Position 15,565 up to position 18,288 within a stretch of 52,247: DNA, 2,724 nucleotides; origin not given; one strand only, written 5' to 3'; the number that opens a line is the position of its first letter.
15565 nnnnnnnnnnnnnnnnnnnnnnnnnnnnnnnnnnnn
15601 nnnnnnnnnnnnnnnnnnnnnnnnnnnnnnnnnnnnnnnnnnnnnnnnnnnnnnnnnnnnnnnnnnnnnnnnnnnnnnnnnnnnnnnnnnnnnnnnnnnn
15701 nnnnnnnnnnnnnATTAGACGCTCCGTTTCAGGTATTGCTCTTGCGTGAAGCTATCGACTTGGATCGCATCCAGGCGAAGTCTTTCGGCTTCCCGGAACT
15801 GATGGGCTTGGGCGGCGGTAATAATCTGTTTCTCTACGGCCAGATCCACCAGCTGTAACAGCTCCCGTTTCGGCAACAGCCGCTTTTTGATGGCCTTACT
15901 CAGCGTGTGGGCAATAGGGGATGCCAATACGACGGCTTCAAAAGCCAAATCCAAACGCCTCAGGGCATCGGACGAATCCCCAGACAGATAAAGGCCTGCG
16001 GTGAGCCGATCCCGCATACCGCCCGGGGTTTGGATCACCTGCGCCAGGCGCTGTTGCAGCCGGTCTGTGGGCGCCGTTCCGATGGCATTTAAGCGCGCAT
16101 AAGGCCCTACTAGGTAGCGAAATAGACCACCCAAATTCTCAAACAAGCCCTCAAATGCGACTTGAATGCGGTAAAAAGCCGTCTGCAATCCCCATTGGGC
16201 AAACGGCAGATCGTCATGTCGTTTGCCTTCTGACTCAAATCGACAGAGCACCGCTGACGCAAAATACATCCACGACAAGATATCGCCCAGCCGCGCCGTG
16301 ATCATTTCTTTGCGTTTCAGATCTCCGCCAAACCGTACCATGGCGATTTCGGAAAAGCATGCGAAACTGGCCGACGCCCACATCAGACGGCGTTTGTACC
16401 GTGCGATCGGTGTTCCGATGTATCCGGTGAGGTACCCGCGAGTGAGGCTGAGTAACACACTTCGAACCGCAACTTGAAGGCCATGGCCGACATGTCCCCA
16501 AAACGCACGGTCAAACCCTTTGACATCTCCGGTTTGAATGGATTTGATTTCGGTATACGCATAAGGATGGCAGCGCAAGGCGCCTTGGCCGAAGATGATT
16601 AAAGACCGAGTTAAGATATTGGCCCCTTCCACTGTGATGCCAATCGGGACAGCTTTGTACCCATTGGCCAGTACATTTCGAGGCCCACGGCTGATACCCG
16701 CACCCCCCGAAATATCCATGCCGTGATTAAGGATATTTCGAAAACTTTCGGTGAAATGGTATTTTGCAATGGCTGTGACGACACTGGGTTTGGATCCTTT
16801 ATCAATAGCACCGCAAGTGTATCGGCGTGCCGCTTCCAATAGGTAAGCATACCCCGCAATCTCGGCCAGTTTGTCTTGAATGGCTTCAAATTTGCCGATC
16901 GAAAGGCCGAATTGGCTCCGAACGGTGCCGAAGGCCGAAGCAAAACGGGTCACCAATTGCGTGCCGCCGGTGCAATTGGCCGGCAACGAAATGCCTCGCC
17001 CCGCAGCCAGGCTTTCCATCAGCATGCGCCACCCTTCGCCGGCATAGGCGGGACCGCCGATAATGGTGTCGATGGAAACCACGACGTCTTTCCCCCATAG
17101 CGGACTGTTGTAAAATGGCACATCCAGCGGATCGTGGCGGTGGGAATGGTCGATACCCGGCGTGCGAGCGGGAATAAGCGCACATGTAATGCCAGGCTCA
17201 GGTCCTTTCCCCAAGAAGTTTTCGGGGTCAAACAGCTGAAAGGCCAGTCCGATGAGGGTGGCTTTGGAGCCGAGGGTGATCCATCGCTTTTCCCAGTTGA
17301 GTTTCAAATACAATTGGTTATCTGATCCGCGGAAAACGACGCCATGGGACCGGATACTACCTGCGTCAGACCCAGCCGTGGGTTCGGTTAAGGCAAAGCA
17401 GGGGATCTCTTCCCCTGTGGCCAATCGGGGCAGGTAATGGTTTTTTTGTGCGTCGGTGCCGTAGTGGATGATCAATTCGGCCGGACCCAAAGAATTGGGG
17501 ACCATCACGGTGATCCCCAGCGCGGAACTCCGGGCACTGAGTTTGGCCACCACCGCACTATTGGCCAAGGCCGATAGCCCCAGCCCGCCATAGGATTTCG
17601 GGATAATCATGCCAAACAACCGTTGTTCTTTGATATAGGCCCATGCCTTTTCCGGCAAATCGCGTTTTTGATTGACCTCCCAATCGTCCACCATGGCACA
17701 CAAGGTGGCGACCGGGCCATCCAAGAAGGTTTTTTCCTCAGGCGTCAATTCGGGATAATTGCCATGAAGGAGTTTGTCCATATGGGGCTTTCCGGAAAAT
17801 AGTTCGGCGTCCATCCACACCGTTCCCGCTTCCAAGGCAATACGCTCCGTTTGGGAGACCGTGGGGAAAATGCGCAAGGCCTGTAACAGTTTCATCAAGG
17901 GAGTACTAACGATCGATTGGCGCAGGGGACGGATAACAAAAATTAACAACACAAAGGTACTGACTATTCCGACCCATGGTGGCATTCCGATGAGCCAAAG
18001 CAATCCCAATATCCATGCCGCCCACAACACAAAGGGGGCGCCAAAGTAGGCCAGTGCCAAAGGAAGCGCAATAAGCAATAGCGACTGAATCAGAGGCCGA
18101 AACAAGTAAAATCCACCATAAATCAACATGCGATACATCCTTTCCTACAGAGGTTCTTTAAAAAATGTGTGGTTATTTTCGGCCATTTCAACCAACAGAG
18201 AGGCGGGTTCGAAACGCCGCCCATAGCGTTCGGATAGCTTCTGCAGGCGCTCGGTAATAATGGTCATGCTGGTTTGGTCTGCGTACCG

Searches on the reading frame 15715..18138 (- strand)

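Call 47: search_protein_families(library=pfam, proteins=[window:15715-18138:-], max_evalue=0.01)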
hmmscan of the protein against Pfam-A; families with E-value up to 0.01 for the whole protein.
window:15715-18138:- (807 aa): 4 families
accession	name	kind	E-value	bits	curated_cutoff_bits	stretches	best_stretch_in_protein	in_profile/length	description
PF09317.16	ACDH_C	-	5.9e-87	292.4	25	1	521-797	1-284/284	Acyl-CoA dehydrogenase, C-terminal, bacterial type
PF02771.21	Acyl-CoA_dh_N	-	2.2e-21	76.7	22.9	1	149-243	22-113/113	Acyl-CoA dehydrogenase, N-terminal domain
PF00441.29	Acyl-CoA_dh_1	-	2.5e-13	50.9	22.4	1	367-514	1-145/150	Acyl-CoA dehydrogenase, C-terminal domain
PF02770.24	Acyl-CoA_dh_M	-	4.6e-12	46.4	33.3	1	247-336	1-80/97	Acyl-CoA dehydrogenase, middle domain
